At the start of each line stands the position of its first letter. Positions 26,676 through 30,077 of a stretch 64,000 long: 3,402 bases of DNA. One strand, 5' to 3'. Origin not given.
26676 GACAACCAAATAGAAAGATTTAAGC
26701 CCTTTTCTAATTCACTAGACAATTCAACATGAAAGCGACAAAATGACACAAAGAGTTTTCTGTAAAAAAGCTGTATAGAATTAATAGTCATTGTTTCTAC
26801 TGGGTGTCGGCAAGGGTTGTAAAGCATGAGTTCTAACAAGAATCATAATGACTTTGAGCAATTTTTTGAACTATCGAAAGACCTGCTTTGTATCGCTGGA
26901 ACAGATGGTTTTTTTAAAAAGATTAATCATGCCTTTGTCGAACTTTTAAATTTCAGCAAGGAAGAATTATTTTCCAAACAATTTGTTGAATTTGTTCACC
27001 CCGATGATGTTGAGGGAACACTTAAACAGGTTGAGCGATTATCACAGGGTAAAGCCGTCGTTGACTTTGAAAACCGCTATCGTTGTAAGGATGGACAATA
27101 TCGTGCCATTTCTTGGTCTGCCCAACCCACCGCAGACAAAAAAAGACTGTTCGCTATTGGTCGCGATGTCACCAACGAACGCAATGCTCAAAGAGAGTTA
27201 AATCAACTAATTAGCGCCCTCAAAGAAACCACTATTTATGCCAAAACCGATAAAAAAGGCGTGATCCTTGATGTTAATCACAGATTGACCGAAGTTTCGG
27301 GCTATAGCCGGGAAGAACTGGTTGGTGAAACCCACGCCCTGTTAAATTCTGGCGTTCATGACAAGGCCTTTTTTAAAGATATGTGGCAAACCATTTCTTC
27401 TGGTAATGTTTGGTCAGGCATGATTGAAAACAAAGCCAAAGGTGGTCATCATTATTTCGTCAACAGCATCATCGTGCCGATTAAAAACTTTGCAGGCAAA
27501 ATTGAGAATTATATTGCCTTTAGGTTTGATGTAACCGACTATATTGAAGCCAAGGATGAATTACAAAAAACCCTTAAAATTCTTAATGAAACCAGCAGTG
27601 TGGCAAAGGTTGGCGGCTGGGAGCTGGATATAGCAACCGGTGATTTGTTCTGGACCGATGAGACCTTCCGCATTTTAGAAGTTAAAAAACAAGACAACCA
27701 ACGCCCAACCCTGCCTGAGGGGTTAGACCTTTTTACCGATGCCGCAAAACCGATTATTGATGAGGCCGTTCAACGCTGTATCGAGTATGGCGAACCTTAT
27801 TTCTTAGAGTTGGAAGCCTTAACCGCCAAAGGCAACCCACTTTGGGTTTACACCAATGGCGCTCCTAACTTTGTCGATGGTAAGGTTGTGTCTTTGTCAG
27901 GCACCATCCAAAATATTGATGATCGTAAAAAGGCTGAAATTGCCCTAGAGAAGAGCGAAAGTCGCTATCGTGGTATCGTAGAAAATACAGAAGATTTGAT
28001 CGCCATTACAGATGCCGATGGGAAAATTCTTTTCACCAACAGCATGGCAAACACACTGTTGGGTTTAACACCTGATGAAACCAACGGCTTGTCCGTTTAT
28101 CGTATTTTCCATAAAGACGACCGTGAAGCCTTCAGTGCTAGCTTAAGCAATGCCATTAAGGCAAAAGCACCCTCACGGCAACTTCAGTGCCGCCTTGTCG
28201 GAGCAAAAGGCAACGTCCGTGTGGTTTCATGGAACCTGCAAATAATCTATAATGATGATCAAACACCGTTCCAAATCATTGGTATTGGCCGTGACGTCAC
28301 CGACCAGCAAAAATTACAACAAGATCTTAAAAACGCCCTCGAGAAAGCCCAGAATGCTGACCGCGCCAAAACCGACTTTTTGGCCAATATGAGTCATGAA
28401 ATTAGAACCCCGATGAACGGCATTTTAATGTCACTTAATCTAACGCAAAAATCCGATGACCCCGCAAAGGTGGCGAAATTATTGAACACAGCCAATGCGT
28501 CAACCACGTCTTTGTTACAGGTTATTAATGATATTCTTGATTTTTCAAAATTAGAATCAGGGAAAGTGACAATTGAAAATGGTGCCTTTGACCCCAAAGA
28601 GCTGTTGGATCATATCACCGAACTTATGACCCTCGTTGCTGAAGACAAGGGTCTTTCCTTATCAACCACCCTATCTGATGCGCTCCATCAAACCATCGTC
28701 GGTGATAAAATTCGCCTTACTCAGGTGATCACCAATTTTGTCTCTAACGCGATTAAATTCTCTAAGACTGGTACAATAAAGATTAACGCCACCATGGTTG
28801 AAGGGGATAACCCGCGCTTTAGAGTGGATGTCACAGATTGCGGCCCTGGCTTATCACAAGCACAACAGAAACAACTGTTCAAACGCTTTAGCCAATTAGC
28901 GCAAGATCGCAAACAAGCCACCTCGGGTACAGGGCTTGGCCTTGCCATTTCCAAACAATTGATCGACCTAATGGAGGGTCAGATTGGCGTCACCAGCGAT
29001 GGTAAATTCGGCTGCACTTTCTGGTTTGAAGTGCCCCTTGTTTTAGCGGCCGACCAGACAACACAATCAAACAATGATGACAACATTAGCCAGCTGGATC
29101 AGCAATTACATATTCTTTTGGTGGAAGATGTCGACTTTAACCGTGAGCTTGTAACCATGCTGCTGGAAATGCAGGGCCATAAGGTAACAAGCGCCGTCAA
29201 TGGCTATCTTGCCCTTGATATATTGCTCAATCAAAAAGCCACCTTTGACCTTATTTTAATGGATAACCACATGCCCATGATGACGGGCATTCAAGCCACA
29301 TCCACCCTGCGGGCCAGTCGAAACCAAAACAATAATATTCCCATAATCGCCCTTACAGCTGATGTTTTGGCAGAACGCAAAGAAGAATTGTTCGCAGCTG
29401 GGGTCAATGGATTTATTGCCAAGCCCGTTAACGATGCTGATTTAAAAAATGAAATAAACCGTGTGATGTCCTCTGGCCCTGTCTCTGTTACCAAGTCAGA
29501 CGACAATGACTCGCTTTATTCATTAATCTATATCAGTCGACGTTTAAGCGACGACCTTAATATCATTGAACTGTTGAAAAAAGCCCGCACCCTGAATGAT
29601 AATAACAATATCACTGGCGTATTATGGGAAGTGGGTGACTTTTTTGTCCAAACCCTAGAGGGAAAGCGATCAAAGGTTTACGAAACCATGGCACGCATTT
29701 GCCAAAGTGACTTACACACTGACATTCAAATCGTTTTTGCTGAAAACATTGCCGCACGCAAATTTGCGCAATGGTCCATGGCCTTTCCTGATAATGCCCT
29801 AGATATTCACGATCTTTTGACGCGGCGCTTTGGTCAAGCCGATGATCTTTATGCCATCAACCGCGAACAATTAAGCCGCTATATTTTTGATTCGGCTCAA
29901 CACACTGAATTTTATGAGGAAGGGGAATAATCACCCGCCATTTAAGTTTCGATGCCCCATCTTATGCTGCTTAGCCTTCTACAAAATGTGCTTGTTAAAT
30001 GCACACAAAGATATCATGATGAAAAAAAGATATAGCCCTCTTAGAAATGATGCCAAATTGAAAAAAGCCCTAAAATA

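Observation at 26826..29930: Hybrid histidine kinase with a BLUF domain after the receiver (PAS x4, HK, REC, BLUF)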

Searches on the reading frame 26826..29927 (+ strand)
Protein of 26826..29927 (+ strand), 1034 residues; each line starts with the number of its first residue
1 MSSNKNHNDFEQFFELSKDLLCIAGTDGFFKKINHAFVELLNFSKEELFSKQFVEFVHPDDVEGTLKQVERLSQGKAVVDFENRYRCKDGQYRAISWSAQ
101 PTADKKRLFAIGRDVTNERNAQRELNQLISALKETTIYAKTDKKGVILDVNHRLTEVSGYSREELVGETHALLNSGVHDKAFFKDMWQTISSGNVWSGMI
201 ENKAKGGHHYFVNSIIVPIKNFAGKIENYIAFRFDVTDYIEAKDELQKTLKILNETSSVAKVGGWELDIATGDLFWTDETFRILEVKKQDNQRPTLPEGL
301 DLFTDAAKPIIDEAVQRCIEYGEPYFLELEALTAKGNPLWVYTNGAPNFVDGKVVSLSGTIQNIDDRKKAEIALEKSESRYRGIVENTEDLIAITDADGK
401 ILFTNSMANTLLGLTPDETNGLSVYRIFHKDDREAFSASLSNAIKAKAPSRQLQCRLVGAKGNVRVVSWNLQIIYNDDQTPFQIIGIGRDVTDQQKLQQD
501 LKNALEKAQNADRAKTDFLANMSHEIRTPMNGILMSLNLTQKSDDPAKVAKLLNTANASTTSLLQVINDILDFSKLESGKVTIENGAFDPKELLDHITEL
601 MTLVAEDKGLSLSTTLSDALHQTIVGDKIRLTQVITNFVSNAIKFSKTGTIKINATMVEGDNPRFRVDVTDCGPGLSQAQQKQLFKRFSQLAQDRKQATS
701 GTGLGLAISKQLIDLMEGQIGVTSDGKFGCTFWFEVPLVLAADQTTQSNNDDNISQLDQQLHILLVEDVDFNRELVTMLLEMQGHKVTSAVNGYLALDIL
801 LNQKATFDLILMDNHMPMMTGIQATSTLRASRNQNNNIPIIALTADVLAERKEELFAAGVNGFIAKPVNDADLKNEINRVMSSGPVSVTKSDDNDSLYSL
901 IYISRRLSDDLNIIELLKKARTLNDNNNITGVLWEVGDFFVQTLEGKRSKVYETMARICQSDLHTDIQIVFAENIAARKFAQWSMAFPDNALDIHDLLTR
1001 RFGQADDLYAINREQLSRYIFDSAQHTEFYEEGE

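Call 3: search_protein_families(library=pfam, proteins=[window:26826-29927:+], max_evalue=1)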
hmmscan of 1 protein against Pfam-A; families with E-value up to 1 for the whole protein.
window:26826-29927:+ (1034 aa): 16 families
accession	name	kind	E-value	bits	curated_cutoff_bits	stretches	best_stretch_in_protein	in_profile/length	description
PF08447.18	PAS_3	-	4.9e-42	142.5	25.6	4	33-105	4-78/89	PAS fold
PF08448.16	PAS_4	-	1.4e-34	119.1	23.1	4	386-495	2-109/110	PAS fold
PF00989.32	PAS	-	6.5e-33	113.6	22.6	3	380-491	2-113/113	PAS fold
PF13426.13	PAS_9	-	1.3e-32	112.5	27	3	391-493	3-103/103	PAS domain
PF02518.31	HATPase_c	-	4.4e-27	95.1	26.4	1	626-738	1-109/111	Histidine kinase-, DNA gyrase B-, and HSP90-like ATPase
PF04940.18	BLUF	-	1.8e-22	79.7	25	1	897-986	1-92/92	Sensors of blue-light using FAD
PF00072.30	Response_reg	-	1.5e-21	77.1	30.2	1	763-877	1-110/111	Response regulator receiver domain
PF00512.31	HisKA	-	5.5e-19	68.4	26.9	1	514-579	1-66/66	His Kinase A (phospho-acceptor) domain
PF13188.13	PAS_8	-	1.4e-11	44.3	21.8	2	380-431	2-50/65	PAS domain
PF14598.12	PAS_11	-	1.9e-05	25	25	1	393-457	6-69/109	PAS domain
PF13581.12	HATPase_c_2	-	0.00039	20.9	27.4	1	635-717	40-113/127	Histidine kinase-like ATPase domain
PF18095.7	PAS_12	-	0.0072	16.3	22.6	0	135-207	59-126/153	UPF0242 C-terminal PAS-like domain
PF24820.1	Diguanyl_cycl_sensor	-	0.0095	16.3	28.1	0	21-58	9-46/109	Diguanylate cyclase-like sensor domain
PF16527.11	CpxA_peri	-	0.07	13.9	23.5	0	228-293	14-74/134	Two-component sensor protein CpxA, periplasmic domain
PF00360.26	PHY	-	0.12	12.1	27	1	376-445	14-84/183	Phytochrome region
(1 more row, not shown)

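Call 4: search_protein_families(library=ncbifam, proteins=[window:26826-29927:+], max_evalue=0.1)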
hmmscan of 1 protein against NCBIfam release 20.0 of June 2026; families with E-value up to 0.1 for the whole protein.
window:26826-29927:+ (1034 aa): 159 families (the best 25 are shown)
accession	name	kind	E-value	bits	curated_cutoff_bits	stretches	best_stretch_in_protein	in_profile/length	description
TIGR02956.1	TMAO_torS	equivalog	5.9e-104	349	676.5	1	502-885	451-824/967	TMAO reductase system sensor histidine kinase/response regulator TorS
NF008302.0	PRK11091.1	equivalog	1.4e-94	317.8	838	2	362-884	138-646/779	aerobic respiration two-component sensor histidine kinase ArcB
NF008318.0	PRK11107.1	equivalog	3.6e-94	316.6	890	2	496-754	273-534/920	two-component sensor histidine kinase BarA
NF041947.1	LuxQ_Vibrio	equivalog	6e-93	312.2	1200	1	377-877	347-835/843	quorum-sensing autoinducer 2 sensor kinase/phosphatase LuxQ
NF011874.0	PRK15347.1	equivalog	2.2e-85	287.4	852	2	499-739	382-615/921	two component system sensor kinase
NF008099.0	PRK10841.1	equivalog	2.2e-79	267.3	920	2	490-750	445-702/949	two-component system sensor histidine kinase RcsC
NF047874.1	MASE3_PAS_HK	subfamily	7.5e-68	229.8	560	2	363-753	249-640/655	MASE3 domain-containing sensor histidine kinase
NF008543.0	PRK11466.1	equivalog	1.8e-63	214.7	982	1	495-879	424-796/914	TMAO reductase system sensor histidine kinase/response regulator TorS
NF045901.1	HisKinLetSLeg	equivalog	4.1e-63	213.7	1650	2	506-737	284-517/906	two-component system sensor histidine kinase LetS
NF038297.2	hybrid_HK_HrmK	equivalog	1.6e-62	212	725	1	488-875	208-602/607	hybrid histidine kinase/response regulator HrmK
TIGR00229.1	sensory_box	domain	1.9e-57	192.8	22.9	4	375-501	1-126/126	PAS domain S-box protein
NF007420.1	PRK09959.1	equivalog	2e-57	194.6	1995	1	488-879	685-1072/1197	acid-sensing system histidine kinase EvgS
NF046044.1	PnpS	equivalog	5.9e-54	183.6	400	1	354-737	29-390/390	two-component system histidine kinase PnpS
NF041832.1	near_NosP_CTERM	subfamily_domain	6.2e-51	173.6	400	1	510-879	2-368/370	NahK/ErcS family hybrid sensor histidine kinase/response regulator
NF041880.1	EPS_EpsF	equivalog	1.6e-49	168.7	900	2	372-736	137-489/492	response regulator EpsF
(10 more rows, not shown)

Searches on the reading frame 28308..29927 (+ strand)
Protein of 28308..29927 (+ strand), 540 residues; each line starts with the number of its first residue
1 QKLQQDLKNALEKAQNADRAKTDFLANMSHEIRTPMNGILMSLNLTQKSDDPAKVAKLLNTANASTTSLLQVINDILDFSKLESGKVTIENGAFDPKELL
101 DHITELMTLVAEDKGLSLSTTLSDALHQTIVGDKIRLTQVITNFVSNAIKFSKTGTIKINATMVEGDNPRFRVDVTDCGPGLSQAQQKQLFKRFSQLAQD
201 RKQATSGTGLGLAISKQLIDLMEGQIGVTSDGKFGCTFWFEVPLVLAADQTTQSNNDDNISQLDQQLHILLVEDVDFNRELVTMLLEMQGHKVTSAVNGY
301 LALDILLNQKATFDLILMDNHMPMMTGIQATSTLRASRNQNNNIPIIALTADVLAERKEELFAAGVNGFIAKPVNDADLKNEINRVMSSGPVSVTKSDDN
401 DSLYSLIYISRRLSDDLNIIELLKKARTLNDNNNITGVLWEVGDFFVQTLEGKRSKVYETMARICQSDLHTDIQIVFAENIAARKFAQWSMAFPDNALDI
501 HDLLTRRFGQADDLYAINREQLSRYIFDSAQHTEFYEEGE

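Call 43: find_homologous_proteins(query=A3, max_evalue=1e-30)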
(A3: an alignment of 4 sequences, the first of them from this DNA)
Query A3 (4 sequences) (540 aa, profile of the alignment): 7995 proteins with E <= 1e-30 among 8000 candidates; the best 120 are listed.
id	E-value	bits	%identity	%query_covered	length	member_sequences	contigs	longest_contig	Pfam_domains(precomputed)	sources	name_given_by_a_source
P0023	8.9e-270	914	42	95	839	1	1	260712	PF02518.32,PF00512.32,PF00072.31,PF04940.19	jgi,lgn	-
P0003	7.5e-267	904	46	94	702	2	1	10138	PF02518.32,PF00512.32,PF00072.31,PF04940.19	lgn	-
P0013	4.5e-266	902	43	96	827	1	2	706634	PF02518.32,PF00512.32,PF00072.31,PF04940.19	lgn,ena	-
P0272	4.3e-178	611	41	92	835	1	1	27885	PF02518.32,PF00512.32,PF00072.31,PF04940.19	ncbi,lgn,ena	-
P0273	1.7e-165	570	34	71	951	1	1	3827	PF02518.32,PF00512.32,PF00072.31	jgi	jgi:signal transduction histidine kinase/CheY-like chemotaxis protein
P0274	4.2e-161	555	36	70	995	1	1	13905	PF02518.32,PF24896.2,PF00512.32,PF23198.2,PF00072.31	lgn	-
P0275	5.4e-149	515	36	74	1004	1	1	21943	PF02518.32,PF00512.32,PF23198.2,PF00072.31,PF01627.29,PF20161.6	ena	-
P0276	2.4e-146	507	37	68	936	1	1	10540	PF02518.32,PF24896.2,PF00512.32,PF23198.2,PF00072.31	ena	-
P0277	1.5e-143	497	-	-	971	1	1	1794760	PF00672.31,PF02518.32,PF00512.32,PF23198.2,PF00072.31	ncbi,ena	-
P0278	2.2e-143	497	36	69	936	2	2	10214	PF02518.32,PF24896.2,PF00512.32,PF23198.2,PF00072.31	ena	-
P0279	3.4e-140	486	47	71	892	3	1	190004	PF08447.19,PF13426.14,PF08448.17,PF02518.32,PF00512.32,PF00989.32,PF00072.31,PF03924.20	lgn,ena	-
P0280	2.1e-138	480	44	71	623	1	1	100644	PF02518.32,PF00512.32,PF00072.31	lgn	-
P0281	1.7e-137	477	35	73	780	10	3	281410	PF02518.32,PF00512.32,PF23198.2,PF00072.31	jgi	jgi:two-component system, sensor histidine kinase and response regulator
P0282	1.2e-136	475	35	73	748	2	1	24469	PF02518.32,PF00512.32,PF23198.2,PF00072.31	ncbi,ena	-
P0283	1.2e-136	475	45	71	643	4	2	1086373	PF02518.32,PF00512.32,PF00072.31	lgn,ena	-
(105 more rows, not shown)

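Call 45: find_encoding_contigs(protein=P0272, flank=8000, max_places=3)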
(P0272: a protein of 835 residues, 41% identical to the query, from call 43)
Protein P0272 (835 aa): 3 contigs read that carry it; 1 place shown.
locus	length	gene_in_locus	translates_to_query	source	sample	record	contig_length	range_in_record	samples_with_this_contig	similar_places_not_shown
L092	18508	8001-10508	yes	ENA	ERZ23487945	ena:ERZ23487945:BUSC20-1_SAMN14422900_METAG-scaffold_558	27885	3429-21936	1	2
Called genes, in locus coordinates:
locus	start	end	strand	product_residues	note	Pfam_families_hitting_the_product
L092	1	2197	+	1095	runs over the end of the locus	PF13620:CarboxypepD_reg, PF25183:OMP_b-brl_4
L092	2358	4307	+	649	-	PF00884:Sulfatase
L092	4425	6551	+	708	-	PF07715:Plug, PF00593:TonB_dep_Rec_b-barrel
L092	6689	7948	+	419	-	PF13458:Peripla_BP_6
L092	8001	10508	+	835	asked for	PF00512:HisKA, PF02518:HATPase_c, PF00072:Response_reg, PF04940:BLUF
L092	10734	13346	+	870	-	PF07715:Plug, PF00593:TonB_dep_Rec_b-barrel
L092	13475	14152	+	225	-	PF00881:Nitroreductase, PF14512:TM1586_NiRdase (faint)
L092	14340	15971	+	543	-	PF12710:HAD, PF01553:Acyltransferase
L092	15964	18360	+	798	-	PF01553:Acyltransferase, PF19277:GPAT_C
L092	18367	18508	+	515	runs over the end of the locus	PF03007:WS_DGAT_cat, PF06974:WS_DGAT_C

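Call 76: search_protein_families(library=pfam, proteins=[P0272], max_evalue=0.001)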
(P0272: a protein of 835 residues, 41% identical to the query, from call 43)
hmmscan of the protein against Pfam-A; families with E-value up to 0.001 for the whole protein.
P0272 (835 aa): 4 families
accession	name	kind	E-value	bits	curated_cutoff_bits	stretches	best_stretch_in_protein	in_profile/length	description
PF02518.31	HATPase_c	-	6e-25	88.3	26.4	1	414-527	1-110/111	Histidine kinase-, DNA gyrase B-, and HSP90-like ATPase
PF00072.30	Response_reg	-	1.3e-23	83.7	30.2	1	550-663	1-109/111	Response regulator receiver domain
PF04940.18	BLUF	-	5.2e-20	71.8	25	1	704-790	2-90/92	Sensors of blue-light using FAD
PF00512.31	HisKA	-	4.7e-17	62.2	26.9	1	302-367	1-66/66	His Kinase A (phospho-acceptor) domain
